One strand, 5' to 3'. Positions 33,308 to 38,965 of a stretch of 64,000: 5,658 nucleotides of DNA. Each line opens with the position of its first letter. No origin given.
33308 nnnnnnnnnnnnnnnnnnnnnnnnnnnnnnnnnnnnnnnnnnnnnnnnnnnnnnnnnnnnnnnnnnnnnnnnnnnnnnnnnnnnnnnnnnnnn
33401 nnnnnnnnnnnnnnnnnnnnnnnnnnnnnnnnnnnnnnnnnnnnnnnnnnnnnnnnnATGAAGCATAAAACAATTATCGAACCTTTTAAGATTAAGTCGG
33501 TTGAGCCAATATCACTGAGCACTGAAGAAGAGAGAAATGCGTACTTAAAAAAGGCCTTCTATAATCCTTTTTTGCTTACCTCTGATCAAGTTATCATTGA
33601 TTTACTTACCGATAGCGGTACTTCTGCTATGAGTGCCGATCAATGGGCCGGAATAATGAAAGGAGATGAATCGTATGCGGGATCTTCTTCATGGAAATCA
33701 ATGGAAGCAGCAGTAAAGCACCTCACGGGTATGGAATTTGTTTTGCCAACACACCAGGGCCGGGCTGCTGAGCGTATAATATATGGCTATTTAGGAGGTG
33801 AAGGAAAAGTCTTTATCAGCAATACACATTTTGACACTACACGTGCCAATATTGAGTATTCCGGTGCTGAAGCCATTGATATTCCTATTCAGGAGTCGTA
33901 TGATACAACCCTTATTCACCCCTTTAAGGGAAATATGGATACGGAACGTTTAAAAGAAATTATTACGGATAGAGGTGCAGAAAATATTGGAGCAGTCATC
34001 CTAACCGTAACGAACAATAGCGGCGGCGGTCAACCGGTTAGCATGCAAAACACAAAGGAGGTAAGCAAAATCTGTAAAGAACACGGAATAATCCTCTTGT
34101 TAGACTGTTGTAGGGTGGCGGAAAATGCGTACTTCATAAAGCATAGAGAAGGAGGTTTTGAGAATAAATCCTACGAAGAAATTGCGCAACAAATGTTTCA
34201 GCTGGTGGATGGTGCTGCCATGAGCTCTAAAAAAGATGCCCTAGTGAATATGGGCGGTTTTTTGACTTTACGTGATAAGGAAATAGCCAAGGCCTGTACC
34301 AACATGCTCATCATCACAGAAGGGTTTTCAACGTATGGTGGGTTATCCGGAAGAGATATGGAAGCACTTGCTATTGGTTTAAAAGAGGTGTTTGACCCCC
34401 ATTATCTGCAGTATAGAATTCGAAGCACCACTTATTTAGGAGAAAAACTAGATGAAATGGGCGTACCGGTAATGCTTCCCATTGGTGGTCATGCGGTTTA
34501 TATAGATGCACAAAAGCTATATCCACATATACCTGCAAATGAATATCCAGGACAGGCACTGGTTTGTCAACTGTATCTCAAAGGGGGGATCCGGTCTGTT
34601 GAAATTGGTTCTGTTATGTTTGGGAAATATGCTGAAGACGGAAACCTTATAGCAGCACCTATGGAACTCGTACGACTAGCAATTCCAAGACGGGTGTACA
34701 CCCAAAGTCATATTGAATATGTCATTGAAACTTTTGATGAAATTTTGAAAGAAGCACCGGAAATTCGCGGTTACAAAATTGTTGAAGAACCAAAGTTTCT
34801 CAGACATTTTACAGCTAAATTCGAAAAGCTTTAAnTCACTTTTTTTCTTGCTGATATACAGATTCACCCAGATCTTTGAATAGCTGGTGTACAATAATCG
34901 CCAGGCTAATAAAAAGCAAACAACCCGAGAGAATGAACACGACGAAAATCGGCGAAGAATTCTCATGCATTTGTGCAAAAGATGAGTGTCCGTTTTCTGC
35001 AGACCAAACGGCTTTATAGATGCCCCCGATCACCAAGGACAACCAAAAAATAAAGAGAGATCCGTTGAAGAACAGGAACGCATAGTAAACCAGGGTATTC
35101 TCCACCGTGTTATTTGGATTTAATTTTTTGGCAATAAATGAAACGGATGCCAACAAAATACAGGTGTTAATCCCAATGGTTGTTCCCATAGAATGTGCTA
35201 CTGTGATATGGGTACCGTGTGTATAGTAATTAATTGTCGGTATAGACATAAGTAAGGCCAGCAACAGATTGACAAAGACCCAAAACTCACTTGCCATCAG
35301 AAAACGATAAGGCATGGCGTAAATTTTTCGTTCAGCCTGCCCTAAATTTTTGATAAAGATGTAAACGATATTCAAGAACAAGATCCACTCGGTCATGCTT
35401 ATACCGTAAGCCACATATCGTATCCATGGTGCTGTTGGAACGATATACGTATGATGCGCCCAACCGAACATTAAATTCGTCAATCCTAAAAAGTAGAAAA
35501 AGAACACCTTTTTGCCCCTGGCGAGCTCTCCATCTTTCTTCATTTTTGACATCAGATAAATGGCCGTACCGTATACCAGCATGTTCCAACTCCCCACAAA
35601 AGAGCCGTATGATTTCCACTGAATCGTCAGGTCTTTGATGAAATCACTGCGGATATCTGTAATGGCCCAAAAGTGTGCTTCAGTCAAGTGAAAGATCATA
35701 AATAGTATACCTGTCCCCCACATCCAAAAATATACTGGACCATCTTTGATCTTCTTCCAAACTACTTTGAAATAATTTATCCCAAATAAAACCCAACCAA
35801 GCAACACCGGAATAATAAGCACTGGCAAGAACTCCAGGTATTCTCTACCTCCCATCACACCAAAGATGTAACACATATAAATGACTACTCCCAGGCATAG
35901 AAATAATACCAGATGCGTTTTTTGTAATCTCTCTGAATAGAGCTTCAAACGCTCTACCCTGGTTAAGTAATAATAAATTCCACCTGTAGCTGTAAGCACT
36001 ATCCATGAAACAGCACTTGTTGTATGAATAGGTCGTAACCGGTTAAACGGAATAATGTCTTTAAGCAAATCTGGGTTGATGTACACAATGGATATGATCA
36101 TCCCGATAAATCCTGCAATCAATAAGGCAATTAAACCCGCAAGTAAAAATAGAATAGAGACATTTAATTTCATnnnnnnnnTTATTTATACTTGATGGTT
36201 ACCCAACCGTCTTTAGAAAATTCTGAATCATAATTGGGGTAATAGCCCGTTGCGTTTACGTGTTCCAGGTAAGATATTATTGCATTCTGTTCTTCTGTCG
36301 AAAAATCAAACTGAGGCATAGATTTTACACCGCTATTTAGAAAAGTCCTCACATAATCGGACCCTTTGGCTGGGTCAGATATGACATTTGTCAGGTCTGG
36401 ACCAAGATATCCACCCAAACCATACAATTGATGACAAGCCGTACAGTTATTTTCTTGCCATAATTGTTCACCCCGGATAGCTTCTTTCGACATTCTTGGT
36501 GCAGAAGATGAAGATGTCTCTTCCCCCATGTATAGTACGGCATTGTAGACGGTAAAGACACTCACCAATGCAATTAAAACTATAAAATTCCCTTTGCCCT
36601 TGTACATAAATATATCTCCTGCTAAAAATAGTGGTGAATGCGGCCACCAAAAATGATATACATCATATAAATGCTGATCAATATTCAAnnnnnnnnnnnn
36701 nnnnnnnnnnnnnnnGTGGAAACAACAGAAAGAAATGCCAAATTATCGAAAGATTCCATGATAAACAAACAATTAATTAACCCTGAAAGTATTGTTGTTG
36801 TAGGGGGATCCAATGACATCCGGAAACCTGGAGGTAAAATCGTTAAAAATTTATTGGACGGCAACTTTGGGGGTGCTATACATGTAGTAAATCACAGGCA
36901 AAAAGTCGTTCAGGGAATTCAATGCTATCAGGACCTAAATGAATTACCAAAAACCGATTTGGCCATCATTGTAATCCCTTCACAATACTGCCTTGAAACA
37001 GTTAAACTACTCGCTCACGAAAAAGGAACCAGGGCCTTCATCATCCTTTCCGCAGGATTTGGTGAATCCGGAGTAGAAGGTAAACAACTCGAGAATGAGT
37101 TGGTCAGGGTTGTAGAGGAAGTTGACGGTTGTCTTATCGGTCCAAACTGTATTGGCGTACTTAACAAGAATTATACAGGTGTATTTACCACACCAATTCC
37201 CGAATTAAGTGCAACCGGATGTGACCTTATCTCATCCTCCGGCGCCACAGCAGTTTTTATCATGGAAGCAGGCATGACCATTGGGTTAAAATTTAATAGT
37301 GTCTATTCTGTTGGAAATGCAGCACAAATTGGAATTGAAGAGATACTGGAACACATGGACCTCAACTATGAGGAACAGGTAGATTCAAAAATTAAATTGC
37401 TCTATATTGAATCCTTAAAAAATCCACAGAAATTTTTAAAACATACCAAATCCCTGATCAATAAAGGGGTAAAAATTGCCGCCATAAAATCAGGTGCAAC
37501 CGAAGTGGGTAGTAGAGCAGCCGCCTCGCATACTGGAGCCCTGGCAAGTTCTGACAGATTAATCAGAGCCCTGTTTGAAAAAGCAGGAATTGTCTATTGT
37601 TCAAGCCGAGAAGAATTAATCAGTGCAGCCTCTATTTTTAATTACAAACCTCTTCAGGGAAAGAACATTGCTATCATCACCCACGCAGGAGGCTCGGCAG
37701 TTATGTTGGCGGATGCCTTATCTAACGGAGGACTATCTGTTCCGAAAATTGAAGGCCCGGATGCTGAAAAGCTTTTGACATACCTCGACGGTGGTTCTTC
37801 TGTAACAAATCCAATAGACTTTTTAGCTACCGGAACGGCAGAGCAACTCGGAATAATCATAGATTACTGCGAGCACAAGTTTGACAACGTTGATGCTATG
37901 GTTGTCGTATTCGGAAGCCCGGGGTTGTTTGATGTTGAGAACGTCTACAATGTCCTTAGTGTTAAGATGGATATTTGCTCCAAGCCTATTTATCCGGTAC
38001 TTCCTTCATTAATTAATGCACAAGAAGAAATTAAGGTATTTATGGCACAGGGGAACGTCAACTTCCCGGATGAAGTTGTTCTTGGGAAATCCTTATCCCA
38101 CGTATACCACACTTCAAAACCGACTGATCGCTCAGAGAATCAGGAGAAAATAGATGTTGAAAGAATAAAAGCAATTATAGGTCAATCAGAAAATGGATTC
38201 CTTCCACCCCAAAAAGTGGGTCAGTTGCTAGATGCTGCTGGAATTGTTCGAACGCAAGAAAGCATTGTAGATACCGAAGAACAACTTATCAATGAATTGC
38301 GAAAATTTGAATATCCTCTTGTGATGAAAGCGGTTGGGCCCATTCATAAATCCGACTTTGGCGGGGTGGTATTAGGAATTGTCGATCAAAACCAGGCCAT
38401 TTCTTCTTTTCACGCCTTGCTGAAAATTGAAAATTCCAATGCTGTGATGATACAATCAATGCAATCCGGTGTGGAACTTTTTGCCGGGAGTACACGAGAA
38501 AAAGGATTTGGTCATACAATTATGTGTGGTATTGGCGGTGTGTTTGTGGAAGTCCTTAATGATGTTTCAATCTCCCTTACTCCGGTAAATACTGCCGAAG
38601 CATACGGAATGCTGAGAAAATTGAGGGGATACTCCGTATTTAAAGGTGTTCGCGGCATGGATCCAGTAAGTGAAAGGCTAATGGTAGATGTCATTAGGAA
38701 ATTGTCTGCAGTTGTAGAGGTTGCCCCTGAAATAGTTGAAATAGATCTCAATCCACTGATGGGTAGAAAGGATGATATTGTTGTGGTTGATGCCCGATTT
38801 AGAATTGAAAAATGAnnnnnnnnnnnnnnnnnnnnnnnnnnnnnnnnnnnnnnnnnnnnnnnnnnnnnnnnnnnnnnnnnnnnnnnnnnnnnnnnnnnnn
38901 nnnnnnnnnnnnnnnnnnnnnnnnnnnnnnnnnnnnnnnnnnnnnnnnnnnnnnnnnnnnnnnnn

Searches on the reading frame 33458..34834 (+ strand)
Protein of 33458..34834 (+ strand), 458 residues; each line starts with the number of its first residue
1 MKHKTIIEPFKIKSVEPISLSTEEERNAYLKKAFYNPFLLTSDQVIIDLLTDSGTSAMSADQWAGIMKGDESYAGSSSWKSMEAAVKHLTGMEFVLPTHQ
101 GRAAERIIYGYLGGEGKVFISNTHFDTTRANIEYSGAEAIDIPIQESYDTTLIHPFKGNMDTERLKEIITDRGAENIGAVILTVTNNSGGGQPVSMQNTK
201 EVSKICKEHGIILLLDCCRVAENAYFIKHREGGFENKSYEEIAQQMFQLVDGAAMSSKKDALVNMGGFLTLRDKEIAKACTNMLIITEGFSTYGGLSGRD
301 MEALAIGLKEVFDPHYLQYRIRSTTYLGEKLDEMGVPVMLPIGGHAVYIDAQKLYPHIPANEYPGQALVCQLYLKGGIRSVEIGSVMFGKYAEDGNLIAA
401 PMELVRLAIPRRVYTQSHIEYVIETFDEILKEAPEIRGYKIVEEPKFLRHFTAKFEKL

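Call 19: search_protein_families(library=pfam, proteins=[window:33458-34834:+], max_evalue=0.001)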
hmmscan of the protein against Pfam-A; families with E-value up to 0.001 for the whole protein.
window:33458-34834:+ (458 aa): 4 families
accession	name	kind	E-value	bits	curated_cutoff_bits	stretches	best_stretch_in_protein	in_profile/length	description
PF01212.27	Beta_elim_lyase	-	4e-76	256.5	27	1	48-423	1-286/288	Beta-eliminating lyase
PF01041.23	DegT_DnrJ_EryC1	-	4.3e-06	26.6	19.8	1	77-222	24-151/360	DegT/DnrJ/EryC1/StrS aminotransferase family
PF05889.19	SepSecS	-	5.3e-05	22.5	21.1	0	160-267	139-231/389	O-phosphoseryl-tRNA(Sec) selenium transferase, SepSecS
PF00202.27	Aminotran_3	-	0.00052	19.2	30.5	1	159-216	174-230/403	Aminotransferase class-III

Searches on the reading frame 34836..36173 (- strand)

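Call 19: search_protein_families(library=pfam, proteins=[window:34836-36173:-], max_evalue=0.001)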
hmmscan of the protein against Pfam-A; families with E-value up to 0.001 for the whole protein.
window:34836-36173:- (445 aa): 1 family
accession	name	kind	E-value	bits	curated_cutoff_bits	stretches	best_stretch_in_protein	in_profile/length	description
PF00115.25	COX1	-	4.9e-32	111.8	34.8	1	5-417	2-434/436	Cytochrome C and Quinol oxidase polypeptide I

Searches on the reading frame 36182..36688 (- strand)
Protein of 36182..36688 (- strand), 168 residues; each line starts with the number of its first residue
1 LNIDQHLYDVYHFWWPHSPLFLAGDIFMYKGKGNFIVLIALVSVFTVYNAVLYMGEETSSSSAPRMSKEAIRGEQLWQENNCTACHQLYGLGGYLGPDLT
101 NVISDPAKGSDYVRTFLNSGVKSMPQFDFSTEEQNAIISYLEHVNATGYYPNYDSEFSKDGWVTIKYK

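Call 19: search_protein_families(library=pfam, proteins=[window:36182-36688:-], max_evalue=0.001)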
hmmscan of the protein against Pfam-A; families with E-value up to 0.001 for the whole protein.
window:36182-36688:- (168 aa): 2 families
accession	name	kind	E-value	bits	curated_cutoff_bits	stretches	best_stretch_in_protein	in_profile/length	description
PF13442.11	Cytochrome_CBB3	-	3.1e-09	37.4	27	1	71-141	4-68/68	Cytochrome C oxidase, cbb3-type, subunit III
PF00034.26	Cytochrom_C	-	4.3e-08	34.8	21.3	1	72-143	3-88/90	Cytochrome c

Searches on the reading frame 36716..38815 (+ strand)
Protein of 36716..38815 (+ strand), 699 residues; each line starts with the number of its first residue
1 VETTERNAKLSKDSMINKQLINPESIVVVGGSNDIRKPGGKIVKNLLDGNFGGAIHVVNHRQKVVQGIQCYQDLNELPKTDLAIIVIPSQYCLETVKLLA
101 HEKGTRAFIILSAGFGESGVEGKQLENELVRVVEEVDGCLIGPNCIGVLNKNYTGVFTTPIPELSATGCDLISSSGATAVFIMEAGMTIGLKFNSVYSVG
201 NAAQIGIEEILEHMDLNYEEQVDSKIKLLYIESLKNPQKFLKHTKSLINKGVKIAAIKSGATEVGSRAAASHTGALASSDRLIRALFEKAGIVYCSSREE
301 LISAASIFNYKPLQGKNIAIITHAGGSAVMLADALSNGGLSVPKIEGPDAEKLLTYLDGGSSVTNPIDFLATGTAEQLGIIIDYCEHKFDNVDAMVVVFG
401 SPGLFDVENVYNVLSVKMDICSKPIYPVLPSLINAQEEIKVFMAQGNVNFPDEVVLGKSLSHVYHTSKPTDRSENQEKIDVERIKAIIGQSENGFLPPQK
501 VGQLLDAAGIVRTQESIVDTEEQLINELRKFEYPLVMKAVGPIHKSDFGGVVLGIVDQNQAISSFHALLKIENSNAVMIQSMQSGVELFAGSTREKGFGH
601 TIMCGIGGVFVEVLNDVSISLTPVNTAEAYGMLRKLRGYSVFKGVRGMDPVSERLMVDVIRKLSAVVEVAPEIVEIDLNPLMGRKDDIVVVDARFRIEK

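Call 19: search_protein_families(library=pfam, proteins=[window:36716-38815:+], max_evalue=0.001)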
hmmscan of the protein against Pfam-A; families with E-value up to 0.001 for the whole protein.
window:36716-38815:+ (699 aa): 4 families
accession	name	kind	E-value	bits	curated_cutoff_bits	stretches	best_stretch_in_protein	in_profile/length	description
PF13549.11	ATP-grasp_5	-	9.6e-48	162.9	27.6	1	492-697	6-221/221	ATP-grasp domain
PF13607.11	Succ_CoA_lig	-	4.1e-31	108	27.4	1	168-308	3-138/138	Succinyl-CoA ligase like flavodoxin domain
PF13380.12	CoA_binding_2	-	2.2e-20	73.7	22.8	1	25-150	2-115/116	CoA binding domain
PF02629.25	CoA_binding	-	5.9e-05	24.2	22.3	1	23-111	3-94/97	CoA binding domain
